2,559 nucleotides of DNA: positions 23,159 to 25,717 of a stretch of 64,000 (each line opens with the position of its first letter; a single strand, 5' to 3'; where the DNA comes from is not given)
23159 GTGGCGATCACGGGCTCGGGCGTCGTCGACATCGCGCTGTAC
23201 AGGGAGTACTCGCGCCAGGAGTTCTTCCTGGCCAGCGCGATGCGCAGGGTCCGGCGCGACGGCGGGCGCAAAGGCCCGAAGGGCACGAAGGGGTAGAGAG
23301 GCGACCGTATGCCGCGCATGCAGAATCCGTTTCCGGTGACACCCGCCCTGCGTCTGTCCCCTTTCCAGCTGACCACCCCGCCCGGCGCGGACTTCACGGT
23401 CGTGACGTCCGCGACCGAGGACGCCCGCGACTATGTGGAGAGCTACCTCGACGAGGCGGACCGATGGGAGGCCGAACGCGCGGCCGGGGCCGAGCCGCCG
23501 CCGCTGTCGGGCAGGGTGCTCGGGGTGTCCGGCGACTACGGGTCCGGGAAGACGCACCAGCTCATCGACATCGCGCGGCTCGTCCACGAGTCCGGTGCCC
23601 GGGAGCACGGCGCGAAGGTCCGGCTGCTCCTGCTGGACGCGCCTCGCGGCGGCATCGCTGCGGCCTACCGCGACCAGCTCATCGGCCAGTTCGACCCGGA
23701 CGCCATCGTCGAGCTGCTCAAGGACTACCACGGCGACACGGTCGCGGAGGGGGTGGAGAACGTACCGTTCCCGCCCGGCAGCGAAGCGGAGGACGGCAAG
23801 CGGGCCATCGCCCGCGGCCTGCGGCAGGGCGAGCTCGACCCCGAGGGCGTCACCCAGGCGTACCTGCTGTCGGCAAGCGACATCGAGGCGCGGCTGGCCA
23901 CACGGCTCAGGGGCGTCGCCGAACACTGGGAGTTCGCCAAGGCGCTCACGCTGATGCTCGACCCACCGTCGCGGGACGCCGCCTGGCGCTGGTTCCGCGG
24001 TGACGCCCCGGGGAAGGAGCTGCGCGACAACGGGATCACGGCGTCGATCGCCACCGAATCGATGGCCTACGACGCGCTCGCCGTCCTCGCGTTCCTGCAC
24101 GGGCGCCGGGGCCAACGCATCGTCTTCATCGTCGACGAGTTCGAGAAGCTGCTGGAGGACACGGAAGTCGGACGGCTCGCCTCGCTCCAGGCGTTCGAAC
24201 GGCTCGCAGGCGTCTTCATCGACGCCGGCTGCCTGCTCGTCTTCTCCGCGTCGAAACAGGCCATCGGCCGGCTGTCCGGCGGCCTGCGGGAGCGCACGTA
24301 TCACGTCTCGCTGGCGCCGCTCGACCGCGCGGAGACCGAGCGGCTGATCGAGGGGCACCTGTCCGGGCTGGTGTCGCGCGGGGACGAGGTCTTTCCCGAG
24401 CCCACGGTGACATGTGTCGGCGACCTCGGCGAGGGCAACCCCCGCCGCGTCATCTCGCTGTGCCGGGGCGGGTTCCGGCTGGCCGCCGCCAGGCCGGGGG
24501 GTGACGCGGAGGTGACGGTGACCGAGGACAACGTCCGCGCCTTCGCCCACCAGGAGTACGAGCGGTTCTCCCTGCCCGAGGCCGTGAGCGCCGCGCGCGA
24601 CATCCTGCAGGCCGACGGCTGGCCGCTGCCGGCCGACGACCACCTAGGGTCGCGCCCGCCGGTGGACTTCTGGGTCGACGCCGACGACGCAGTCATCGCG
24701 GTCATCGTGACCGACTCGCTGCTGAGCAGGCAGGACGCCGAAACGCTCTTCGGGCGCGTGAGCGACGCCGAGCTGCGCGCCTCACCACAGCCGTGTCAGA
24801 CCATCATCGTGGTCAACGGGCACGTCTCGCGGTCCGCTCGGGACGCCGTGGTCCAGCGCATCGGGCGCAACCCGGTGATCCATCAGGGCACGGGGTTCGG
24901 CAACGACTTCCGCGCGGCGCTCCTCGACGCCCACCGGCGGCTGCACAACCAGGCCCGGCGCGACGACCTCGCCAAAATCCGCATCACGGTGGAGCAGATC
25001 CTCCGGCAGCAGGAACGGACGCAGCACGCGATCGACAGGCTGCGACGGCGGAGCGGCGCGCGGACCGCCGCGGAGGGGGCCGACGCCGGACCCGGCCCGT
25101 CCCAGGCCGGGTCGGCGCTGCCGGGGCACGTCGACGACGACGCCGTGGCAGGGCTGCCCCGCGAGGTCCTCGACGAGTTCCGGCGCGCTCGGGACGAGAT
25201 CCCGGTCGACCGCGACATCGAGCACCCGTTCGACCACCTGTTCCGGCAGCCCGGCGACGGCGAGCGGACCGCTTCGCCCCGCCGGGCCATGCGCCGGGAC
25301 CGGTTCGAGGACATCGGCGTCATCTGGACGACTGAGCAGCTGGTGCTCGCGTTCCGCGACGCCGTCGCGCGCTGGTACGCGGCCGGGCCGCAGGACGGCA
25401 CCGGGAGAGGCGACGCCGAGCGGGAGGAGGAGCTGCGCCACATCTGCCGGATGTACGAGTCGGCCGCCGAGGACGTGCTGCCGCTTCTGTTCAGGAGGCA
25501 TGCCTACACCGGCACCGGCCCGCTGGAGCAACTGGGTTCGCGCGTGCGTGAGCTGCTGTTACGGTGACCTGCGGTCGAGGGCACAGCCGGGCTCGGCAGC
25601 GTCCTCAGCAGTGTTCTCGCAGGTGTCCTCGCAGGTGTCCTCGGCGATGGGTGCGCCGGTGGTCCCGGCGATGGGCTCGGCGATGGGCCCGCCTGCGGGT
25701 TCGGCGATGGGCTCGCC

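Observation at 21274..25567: Tightly coupled three-gene cassette of unknown function: signal-anchored membrane protein + two distinct P-loop NTPases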

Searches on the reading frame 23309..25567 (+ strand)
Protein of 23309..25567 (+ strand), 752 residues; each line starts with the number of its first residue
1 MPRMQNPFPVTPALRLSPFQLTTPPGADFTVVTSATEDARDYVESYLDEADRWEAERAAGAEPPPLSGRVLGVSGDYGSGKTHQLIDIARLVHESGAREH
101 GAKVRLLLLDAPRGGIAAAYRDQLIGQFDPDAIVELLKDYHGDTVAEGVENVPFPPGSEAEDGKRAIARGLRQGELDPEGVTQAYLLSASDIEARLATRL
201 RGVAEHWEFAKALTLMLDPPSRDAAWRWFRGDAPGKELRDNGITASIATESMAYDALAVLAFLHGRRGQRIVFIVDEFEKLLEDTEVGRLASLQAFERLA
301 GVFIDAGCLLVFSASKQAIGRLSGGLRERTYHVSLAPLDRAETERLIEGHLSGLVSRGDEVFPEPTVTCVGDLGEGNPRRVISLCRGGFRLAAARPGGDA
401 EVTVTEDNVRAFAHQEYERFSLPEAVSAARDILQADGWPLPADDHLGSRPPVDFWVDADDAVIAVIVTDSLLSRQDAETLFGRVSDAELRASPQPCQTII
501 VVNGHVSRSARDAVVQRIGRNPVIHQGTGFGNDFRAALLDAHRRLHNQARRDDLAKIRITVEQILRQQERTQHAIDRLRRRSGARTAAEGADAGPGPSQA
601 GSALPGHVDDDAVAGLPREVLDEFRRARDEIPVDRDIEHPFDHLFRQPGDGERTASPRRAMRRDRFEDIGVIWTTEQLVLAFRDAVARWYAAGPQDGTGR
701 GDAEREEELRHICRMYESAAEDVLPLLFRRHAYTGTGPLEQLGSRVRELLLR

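Call 7: search_protein_families(library=pfam, proteins=[window:23309-25567:+], max_evalue=1)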
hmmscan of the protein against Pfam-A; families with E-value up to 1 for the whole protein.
window:23309-25567:+ (752 aa): 7 families
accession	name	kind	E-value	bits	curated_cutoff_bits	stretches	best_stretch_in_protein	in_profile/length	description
PF05729.18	NACHT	-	0.0035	17.6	26.7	1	267-351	79-164/167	NACHT domain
PF19997.5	ivWA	-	0.0094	15.6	35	1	487-583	75-170/253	vWA domain found in the FtsH ternary systems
PF13401.12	AAA_22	-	0.017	15.9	27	0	70-131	7-61/130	AAA domain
PF10923.14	BrxC_BrxD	-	0.021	14.2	22.2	0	205-300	167-271/414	BREX system ATP-binding protein BrxC/D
PF04559.17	Herpes_UL17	-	0.092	12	25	1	544-660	117-209/502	Herpesvirus UL17 protein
PF07693.20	KAP_NTPase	-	0.33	10.6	20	0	69-131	21-48/293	KAP family P-loop domain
PF13191.12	AAA_16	-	0.92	10.4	32.6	1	69-234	25-104/167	AAA ATPase domain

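Call 8: search_protein_families(library=padloc, proteins=[window:23309-25567:+], max_evalue=1)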
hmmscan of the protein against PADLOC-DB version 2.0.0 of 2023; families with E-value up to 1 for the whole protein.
window:23309-25567:+ (752 aa): 1 family
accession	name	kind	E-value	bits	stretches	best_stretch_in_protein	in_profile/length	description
PDLC04140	mad8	-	0.0061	14.1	1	68-285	27-207/314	mads_8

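Call 9: search_protein_families(library=ncbifam, proteins=[window:23309-25567:+], max_evalue=1)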
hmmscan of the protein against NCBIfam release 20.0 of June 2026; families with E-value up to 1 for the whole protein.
window:23309-25567:+ (752 aa): 2 families
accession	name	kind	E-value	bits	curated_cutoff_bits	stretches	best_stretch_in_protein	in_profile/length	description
TIGR03015.1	pepcterm_ATPase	hypoth_equivalog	0.012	15.1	324.5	1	266-385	120-239/269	XrtA/PEP-CTERM system-associated ATPase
NF003724.0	PRK05329.2-3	equivalog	0.13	11.2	327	1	137-208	143-214/426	glycerol-3-phosphate dehydrogenase subunit GlpB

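Call 13: find_homologous_proteins(query=window:23309-25567:+)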
Query window:23309-25567:+ (752 aa): 1 proteins with E <= 0.001 among 8000 candidates.
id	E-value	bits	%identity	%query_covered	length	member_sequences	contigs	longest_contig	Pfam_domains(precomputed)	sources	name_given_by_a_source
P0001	0.0e+0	1684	100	100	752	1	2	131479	-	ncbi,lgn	-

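Call 15: find_encoding_contigs(protein=P0001, flank=10000, max_places=6)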
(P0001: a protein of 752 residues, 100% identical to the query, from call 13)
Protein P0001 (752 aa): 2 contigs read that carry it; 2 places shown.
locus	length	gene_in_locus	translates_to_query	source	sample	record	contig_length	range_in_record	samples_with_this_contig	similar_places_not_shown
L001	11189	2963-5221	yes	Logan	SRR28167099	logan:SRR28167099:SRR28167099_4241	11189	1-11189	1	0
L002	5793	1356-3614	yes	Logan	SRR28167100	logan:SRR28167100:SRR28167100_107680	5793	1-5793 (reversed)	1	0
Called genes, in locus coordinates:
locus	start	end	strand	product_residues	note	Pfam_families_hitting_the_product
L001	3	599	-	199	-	?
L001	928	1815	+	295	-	-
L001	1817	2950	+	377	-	-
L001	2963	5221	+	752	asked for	-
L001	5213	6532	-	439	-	-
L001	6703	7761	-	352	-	-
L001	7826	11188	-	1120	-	?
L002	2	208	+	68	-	?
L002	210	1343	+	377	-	-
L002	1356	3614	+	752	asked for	-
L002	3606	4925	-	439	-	-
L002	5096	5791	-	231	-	?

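Call 18: search_solved_structures(query=window:23309-25567:+, max_evalue=1)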
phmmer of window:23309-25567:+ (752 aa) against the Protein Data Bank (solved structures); distinct sequences matched with E-value up to 1: 1.
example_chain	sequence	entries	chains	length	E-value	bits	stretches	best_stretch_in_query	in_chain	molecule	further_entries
6riq_C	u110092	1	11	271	0.41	12.1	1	157-206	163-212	Site-determining protein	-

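Call 25: search_protein_representatives(protein=window:23309-25567:+)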
Query: 752 residues. Proteins with E-value up to 0.001 (for the whole library): 318; up to 1e-10: 216; up to 1e-30: 141. The best 150 are listed.
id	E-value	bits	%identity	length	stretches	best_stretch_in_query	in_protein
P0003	6.7e-91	322.2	36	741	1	6-739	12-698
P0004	9.8e-78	278.7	35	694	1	63-730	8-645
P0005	2.0e-75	271.0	33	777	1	6-732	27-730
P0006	4.0e-74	266.7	36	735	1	67-729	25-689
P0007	6.4e-74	266.0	36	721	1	30-721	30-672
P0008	1.0e-73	265.4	35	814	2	4-352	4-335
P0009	2.0e-72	261.1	35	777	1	2-726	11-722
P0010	2.5e-69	250.9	33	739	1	5-730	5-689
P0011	8.2e-69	249.2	34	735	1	5-737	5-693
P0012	1.5e-67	244.9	33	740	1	6-727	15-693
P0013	2.4e-62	227.8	35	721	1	33-729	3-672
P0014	3.1e-62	227.4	32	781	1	4-728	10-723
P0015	1.9e-61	224.8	32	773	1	6-720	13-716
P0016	1.9e-61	224.8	32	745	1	5-723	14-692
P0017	2.1e-61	224.7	33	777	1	29-727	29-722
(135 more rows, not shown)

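Call 32: find_related_loci(query=A3, collection=genome_contigs, flank=8000)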
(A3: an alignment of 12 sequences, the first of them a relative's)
Query A3 (777 aa) in genome_contigs; peptide patterns used: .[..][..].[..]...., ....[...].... (x = any residue, [..] = any of these).
599 stretches matched a pattern (row limit reached: there are more); 142 encode a relative of the query (tblastn E <= 1e-3); the best 80 are kept; 80 distinct loci.
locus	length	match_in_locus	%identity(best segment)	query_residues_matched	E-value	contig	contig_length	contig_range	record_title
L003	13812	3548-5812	51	1-771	0e+0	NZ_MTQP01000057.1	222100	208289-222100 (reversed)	Saccharothrix sp. ALI-22-I Contig61, whole genome shotgun sequence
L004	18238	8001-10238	51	11-777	0e+0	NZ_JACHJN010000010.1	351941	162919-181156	Saccharothrix tamanrassetensis strain CECT 8640 Ga0436953_10, whole genome shotgun sequence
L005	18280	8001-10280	50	1-771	0e+0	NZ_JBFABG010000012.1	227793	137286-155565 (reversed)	Actinosynnema sp. NPDC023587 NPDC023587_95_E3.ctg-0012, whole genome shotgun sequence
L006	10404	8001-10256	49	1-772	0e+0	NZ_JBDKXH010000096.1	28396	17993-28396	Saccharothrix sp. CCNWLY140-2 scaffold96, whole genome shotgun sequence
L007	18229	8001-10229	50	11-775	0e+0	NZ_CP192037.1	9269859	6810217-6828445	Actinosynnema sp. CS-041913 chromosome, complete genome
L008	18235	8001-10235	50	11-777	0e+0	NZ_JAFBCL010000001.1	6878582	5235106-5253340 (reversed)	Saccharothrix algeriensis strain DSM 44581 Ga0451104_01, whole genome shotgun sequence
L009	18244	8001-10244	51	11-771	0e+0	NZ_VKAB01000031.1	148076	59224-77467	Saccharothrix deserti strain BMP B8144 Scaffold24_1, whole genome shotgun sequence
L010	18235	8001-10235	50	11-771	0e+0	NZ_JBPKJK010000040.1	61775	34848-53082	Saccharothrix sp. Mg75 40, whole genome shotgun sequence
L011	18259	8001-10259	50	1-771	0e+0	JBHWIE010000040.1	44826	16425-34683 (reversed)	Actinosynnema sp. NPDC059797 NPDC059797_T46_E3.ctg-0040, whole genome shotgun sequence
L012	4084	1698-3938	49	11-775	0e+0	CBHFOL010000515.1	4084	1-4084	MAG TPA_asm: uncultured Saccharothrix sp. isolate SRR16095332_binner12_Refined_10 genome assembly, contig: ERZ27337137.4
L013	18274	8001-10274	50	1-771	0e+0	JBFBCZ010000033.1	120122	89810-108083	Actinosynnema sp. NPDC051121 NPDC051121_98_A2.ctg-0033, whole genome shotgun sequence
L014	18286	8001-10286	49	1-772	0e+0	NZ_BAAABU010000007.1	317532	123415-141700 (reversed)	Saccharothrix mutabilis subsp. mutabilis strain JCM 3380 sequence07, whole genome shotgun sequence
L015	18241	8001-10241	50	10-777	0e+0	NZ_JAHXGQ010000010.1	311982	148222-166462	Saccharothrix obliqua strain SC076 10, whole genome shotgun sequence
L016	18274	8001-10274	50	1-771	0e+0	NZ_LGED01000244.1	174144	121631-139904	Saccharothrix sp. NRRL B-16348 P442contig7.1, whole genome shotgun sequence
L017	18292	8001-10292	50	1-771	0e+0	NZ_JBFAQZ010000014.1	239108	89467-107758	Actinosynnema sp. NPDC050801 NPDC050801_151_H10.ctg-0014, whole genome shotgun sequence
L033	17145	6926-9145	48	11-771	0e+0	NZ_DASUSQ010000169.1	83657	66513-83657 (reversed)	MAG: Umezawaea sp. isolate SMAG_U1740 k141_119541, whole genome shotgun sequence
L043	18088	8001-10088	46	5-724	2e-170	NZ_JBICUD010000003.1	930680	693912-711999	Spirillospora sp. NPDC048911 NPDC048911_415_B11.ctg-0003, whole genome shotgun sequence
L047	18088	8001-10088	41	10-769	1e-167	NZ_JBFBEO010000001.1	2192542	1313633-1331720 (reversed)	Micromonospora sp. NPDC093244 NPDC093244_176_B2.ctg-0001, whole genome shotgun sequence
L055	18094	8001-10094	46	5-724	9e-164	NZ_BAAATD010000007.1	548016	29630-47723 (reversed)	Actinomadura fulvescens strain JCM 6833 sequence07, whole genome shotgun sequence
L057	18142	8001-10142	43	10-766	2e-166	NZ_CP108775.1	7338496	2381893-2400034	Micromonospora sp. NBC_00898 chromosome, complete genome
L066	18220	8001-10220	41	1-775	8e-155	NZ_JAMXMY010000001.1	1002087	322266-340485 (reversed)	Actinoallomurus purpureus strain KCTC 19541 NODE_1_length_1002087_cov_11.924629, whole genome shotgun sequence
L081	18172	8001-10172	40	3-734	2e-144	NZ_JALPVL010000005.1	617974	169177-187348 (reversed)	Paractinoplanes maris strain M4I6 Scaffold5, whole genome shotgun sequence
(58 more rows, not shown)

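Call 38: search_protein_families(library=pfam, proteins=[L066:6305-7105:+, L066:7102-8004:+, L066:10186-11355:-, L066:11459-12457:-, L066:12464-16162:-, L066:16575-17795:+, L007:3918-6098:+, L057:5844-7649:-, L057:5342-5854:-, L033:2319-3536:-], max_evalue=0.01)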
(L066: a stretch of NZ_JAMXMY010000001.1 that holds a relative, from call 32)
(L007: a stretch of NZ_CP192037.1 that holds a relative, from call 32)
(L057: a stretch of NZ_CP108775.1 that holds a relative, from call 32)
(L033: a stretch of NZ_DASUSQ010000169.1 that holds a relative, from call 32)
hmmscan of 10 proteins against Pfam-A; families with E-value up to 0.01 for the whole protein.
L066:6305-7105:+ (266 aa): 0 families

L066:7102-8004:+ (300 aa): 12 families
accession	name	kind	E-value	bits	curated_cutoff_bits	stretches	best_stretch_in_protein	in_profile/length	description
PF13191.12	AAA_16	-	4.1e-07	31.1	32.6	1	51-187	19-140/167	AAA ATPase domain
PF13401.12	AAA_22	-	8.7e-06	26.5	27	1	55-137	4-72/130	AAA domain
PF13521.12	AAA_28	-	0.00045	20.9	27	1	59-121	2-64/164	AAA domain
PF00437.27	T2SSE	-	0.001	18.2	24.9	1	50-85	136-171/370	Type II/IV secretion system protein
PF20720.3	nSTAND3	-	0.0014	18.8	27.2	1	50-84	11-45/155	Novel STAND NTPase 3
PF24883.2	NPHP3_N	-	0.0021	18.7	24.8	1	53-135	19-96/164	Nephrocystin 3, N-terminal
PF13245.12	AAA_19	-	0.0024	18.5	25.1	1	57-86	12-41/134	AAA domain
PF00004.35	AAA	-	0.0025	18.7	21.2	1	59-82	1-24/131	ATPase family associated with various cellular activities (AAA)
PF07728.20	AAA_5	-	0.0032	17.9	22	1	59-85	2-28/139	AAA domain (dynein-related subfamily)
PF01637.24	ATPase_2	-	0.0067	16.7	33.2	0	56-106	20-67/225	ATPase domain predominantly from Archaea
PF13086.12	AAA_11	-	0.0068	16.6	27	1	54-83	15-44/257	AAA domain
PF13481.12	AAA_25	-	0.0069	16.5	27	0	52-74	29-51/195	AAA domain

L066:10186-11355:- (389 aa): 0 families

L066:11459-12457:- (332 aa): 0 families

L066:12464-16162:- (1232 aa): 13 families
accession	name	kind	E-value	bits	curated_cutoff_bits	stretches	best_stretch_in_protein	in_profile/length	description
PF13424.12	TPR_12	-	5.7e-30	103.8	30.1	4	917-984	8-75/77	Tetratricopeptide repeat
PF13374.12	TPR_10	-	2.4e-21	75.5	27.5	3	1079-1119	1-41/42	Tetratricopeptide repeat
PF13191.12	AAA_16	-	3.3e-09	37.9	32.6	1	442-531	2-95/167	AAA ATPase domain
PF13676.11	TIR_2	-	7.9e-07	30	28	0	315-340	2-27/122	TIR domain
PF13614.12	AAA_31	-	2e-06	28.3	27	1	15-184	3-154/177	AAA domain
PF25199.1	nSTAND_NTPase5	-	3.9e-06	27.2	34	0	452-548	32-107/145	Novel STAND NTPase 5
PF01637.24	ATPase_2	-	7.8e-05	23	33.2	1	442-500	1-60/225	ATPase domain predominantly from Archaea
PF00931.28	NB-ARC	-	0.00013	21.7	23.5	1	446-572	2-140/248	NB-ARC domain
PF24885.1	TPR_NPHP3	-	0.00093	19.1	100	0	858-909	129-180/239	Nephrocystin-3 TPR domain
PF06564.18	CBP_BcsQ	-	0.0015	18.6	21.3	0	23-53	11-41/234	Cellulose biosynthesis protein BcsQ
PF01656.29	CbiA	-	0.0034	17.8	25.4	0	19-57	4-42/125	CobQ/CobB/MinD/ParA nucleotide binding domain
PF13401.12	AAA_22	-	0.0043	17.8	27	0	464-547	8-94/130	AAA domain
PF02310.24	B12-binding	-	0.0074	16.6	32.1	0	138-195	20-72/121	B12 binding domain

L066:16575-17795:+ (406 aa): 2 families
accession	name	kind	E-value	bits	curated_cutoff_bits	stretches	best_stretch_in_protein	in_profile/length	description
PF04055.27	Radical_SAM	-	7.8e-14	52.6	29.5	1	37-189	3-142/166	Radical SAM superfamily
PF13353.11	Fer4_12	-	9.4e-07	29.6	22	1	39-172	13-131/137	4Fe-4S single cluster domain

L007:3918-6098:+ (726 aa): 2 families
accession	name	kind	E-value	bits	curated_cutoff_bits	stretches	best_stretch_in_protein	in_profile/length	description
PF00106.31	adh_short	-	1.6e-14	54.3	26.6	2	398-489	1-90/195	short chain dehydrogenase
PF13561.12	adh_short_C2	-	4.4e-10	40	27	2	573-671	88-177/236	Enoyl-(Acyl carrier protein) reductase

L057:5844-7649:- (601 aa): 3 families
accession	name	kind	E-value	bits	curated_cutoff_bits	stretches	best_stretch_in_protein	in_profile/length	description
PF02026.21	RyR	-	3.5e-16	59.6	27.4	1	512-582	18-88/91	RyR domain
PF02254.24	TrkA_N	-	1.8e-11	44.8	23.8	1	117-222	2-103/116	TrkA-N domain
PF13241.12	NAD_binding_7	-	0.00081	20.4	22.1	1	115-199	9-83/104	Putative NAD(P)-binding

L057:5342-5854:- (170 aa): 0 families

L033:2319-3536:- (405 aa): 2 families
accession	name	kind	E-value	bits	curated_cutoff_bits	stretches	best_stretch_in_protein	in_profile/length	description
PF18171.6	LSDAT_prok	-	7.9e-48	162.8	25.4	1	33-226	1-195/195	SLOG in TRPM, prokaryote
PF20967.2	MASE7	-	0.0029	17.8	26.2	1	290-348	5-63/183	MASE7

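Call 39: predict_structure(protein=window:23309-25567:+)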
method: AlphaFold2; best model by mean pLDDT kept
length: 752 residues; sequences in the alignment: 1
mean_pLDDT: 40.8   pTM: 0.24
mean pLDDT of the five models: 40.8, 38.3, 37.4, 36.3, 32.8
residues with pLDDT >= 90: 0; 70-90: 1; 50-70: 124; < 50: 627
segments of 3 or more residues with pLDDT < 50: 1-36, 62-149, 151-154, 178-452, 454-461, 490-495, 528-538, 545-683, 693-695, 711-752
pLDDT, mean of each block of 10 residues (from residue 1): 29 26 34 47 57 59 44 40 45 44 38 33 35 41 48 51 64 55 36 30 32 36 45 43 35 37 35 39 44 45 40 37 31 30 36 30 30 32 29 26 30 31 43 41 38 44 52 63 52 50 58 61 51 48 47 34 36 41 44 39 30 35 36 34 35 31 32 42 50 51 54 46 37 38 43 42
secondary structure, 60 per line:
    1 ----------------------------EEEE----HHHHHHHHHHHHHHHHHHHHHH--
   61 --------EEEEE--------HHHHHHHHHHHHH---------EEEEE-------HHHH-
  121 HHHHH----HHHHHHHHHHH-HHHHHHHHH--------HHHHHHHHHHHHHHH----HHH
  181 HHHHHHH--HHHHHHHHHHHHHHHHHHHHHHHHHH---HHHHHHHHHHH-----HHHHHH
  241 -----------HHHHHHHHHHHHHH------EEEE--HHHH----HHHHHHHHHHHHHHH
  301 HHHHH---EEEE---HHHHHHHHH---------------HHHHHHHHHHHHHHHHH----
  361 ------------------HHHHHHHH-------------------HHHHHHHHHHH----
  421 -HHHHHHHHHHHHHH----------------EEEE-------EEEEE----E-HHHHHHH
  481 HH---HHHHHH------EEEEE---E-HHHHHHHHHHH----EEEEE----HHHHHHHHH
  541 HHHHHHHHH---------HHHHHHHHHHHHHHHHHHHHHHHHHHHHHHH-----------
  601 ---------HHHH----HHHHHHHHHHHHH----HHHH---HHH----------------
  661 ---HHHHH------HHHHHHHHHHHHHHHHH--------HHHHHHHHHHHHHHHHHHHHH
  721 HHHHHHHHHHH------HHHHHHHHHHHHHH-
elements in order (helices of 4 or more, strands of 3 or more residues): E29-32 H37-58 E69-73 H82-94 E104-108 H116-119 H121-125 H130-140 H142-150 H159-173 H178-187 H190-215 H219-229 H235-240 H252-265 E272-275 H278-281 H286-305 E309-312 H316-324 H340-356 H379-386 H406-416 H422-435 E452-455 E463-467 H474-482 H486-491 E498-502 H508-518 E523-527 H532-549 H559-589 H610-613 H618-630 H635-638 H664-668 H675-691 H700-731 H738-751
